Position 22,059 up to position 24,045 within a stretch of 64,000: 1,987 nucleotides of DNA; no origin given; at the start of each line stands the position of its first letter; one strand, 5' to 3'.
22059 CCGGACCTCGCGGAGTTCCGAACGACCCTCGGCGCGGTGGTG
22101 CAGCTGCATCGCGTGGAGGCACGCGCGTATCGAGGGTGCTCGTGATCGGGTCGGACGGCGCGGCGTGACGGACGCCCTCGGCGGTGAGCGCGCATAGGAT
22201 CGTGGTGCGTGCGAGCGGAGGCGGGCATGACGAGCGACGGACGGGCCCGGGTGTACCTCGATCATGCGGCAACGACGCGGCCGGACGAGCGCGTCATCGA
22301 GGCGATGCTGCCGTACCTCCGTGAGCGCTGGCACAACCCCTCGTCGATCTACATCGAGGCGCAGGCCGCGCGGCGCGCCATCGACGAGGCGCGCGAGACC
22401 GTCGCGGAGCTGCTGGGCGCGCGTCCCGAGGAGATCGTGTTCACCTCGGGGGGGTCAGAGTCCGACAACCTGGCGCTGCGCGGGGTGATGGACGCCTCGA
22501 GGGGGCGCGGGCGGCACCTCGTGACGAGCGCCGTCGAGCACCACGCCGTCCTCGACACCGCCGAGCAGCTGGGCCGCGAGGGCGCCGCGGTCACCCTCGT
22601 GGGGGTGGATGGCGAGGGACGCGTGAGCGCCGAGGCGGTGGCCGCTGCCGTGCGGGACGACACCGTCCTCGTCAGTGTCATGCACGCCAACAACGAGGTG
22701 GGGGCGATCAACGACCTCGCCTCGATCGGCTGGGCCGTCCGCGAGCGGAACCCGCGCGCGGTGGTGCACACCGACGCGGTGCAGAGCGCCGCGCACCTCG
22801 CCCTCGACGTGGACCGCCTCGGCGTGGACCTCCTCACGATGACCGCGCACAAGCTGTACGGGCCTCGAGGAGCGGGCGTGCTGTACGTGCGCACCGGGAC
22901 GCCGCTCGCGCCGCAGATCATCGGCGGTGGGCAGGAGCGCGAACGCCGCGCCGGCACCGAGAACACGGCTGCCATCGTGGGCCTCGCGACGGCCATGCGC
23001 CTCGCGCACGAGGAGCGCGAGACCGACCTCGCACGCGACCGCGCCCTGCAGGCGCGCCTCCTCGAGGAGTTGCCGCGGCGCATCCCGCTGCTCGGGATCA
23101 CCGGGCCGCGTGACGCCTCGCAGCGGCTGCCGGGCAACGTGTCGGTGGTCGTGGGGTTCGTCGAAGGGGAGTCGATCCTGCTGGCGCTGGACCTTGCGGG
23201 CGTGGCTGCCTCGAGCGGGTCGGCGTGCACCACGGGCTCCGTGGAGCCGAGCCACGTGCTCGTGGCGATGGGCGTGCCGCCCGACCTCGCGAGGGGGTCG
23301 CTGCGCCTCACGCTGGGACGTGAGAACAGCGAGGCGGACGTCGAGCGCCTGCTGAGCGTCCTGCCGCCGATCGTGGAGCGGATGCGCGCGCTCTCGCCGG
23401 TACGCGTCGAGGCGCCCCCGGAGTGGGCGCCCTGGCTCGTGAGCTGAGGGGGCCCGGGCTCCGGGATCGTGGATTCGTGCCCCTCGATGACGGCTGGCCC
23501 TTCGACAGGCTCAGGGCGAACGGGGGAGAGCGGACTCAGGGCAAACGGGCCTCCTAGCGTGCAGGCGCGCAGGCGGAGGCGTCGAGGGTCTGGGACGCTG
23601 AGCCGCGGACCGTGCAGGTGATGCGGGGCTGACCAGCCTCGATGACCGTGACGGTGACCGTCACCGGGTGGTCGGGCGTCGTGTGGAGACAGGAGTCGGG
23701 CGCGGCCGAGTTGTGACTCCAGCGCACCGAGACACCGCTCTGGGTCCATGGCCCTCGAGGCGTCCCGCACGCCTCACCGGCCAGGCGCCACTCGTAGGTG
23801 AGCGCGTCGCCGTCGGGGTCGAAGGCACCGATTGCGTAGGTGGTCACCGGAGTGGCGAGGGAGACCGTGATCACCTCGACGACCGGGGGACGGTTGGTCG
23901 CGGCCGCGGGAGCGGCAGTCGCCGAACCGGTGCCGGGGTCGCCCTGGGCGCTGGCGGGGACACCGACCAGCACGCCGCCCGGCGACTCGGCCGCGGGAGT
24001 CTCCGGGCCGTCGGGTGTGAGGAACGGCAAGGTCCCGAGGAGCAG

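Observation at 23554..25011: Orphan single-pass membrane protein with an aromatic-rich cytoplasmic module and a PKD/Ig-like ectodomain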

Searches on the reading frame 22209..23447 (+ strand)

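Call 16: search_protein_families(library=pfam, proteins=[window:22209-23447:+], max_evalue=0.01)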
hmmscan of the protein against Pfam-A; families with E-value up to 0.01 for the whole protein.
window:22209-23447:+ (412 aa): 1 family
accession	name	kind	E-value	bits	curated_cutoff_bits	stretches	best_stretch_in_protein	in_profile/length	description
PF00266.25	Aminotran_5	-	7.7e-77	259.2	21.5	1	15-381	1-371/371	Aminotransferase class-V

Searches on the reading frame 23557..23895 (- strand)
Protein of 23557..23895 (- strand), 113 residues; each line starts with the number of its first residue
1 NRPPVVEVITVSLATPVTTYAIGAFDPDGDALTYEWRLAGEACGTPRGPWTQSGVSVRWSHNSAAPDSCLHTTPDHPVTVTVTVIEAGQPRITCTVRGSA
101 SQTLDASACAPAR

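Call 78: search_solved_structures(query=A5, max_evalue=10, show_alignments=2)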
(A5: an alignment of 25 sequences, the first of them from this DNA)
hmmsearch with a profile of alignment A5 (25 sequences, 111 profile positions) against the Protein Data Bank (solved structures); distinct sequences matched with E-value up to 10: 2.
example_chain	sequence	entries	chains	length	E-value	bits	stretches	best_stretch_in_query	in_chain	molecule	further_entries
2j7j_A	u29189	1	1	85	0.87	12.7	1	41-77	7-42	TRANSCRIPTION FACTOR IIIA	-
1un6_B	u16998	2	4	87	0.9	12.7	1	41-77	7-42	TRANSCRIPTION FACTOR IIIA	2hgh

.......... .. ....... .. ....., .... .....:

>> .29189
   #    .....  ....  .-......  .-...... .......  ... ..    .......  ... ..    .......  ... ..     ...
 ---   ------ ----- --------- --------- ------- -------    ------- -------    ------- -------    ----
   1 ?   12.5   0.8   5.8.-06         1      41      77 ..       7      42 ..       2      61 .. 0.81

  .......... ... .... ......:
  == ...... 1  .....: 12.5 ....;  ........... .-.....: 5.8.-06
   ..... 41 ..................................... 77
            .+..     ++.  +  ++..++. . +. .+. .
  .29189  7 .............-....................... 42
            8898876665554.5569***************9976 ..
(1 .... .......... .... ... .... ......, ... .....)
